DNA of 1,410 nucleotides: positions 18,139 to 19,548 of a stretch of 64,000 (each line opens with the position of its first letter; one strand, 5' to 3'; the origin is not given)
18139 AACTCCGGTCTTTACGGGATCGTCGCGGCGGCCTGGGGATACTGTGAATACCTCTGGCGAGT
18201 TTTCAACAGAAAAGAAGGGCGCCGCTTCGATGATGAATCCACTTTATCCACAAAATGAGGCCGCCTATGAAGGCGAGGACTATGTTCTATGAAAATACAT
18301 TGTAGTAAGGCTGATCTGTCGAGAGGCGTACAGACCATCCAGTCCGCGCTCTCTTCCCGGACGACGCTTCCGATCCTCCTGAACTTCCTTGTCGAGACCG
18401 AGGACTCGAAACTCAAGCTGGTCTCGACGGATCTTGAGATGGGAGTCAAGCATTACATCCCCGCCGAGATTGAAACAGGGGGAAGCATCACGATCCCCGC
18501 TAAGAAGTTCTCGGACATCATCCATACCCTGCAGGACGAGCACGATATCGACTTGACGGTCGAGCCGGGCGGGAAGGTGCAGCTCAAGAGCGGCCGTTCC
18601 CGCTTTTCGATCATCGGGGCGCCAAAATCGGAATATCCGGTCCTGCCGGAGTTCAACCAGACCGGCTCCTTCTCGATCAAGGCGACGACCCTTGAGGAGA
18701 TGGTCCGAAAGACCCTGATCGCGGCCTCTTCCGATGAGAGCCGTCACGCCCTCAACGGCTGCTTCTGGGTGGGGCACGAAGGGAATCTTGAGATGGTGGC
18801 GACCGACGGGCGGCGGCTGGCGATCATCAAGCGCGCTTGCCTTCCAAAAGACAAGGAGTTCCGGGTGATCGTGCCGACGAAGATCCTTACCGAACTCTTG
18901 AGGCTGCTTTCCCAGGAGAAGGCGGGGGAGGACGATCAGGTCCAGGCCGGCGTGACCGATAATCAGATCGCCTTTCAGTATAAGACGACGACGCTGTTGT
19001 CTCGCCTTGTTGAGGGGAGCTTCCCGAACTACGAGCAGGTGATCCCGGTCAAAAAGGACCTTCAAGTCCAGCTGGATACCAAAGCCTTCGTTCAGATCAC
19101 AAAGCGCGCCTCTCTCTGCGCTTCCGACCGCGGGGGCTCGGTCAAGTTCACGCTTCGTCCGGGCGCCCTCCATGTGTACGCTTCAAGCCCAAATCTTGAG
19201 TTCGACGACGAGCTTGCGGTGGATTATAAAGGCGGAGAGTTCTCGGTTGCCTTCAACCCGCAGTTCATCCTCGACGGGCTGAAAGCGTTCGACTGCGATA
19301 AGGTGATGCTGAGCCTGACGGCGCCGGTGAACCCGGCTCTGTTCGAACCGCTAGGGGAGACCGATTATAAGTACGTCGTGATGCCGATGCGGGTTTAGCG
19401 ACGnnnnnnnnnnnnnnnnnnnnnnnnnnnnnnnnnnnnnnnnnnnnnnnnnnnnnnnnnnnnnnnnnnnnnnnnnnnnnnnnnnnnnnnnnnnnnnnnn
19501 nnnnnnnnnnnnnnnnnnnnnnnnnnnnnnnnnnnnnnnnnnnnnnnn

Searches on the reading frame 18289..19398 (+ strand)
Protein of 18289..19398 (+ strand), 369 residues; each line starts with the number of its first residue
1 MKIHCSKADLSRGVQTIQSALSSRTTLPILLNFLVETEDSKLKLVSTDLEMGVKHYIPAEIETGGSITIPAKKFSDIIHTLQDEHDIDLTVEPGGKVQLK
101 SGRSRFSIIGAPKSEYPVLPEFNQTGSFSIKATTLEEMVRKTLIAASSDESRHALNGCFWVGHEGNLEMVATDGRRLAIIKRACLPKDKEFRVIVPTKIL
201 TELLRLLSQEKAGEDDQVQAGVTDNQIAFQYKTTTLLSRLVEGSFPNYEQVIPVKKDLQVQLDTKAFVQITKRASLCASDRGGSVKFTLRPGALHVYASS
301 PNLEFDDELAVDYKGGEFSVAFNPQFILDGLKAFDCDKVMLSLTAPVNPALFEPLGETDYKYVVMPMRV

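Call 55: search_protein_families(library=pfam, proteins=[window:18289-19398:+])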
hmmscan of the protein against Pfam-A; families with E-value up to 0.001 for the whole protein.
window:18289-19398:+ (369 aa): 3 families
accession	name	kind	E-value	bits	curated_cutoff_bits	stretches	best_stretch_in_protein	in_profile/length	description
PF00712.24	DNA_pol3_beta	-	3.4e-33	114.8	24.4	1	1-120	1-120/120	DNA polymerase III beta subunit, N-terminal domain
PF02767.21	DNA_pol3_beta_2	-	3.6e-29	101.8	27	2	130-247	2-116/116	DNA polymerase III beta subunit, central domain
PF02768.20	DNA_pol3_beta_3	-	7.8e-27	93.9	27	1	250-368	2-121/121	DNA polymerase III beta subunit, C-terminal domain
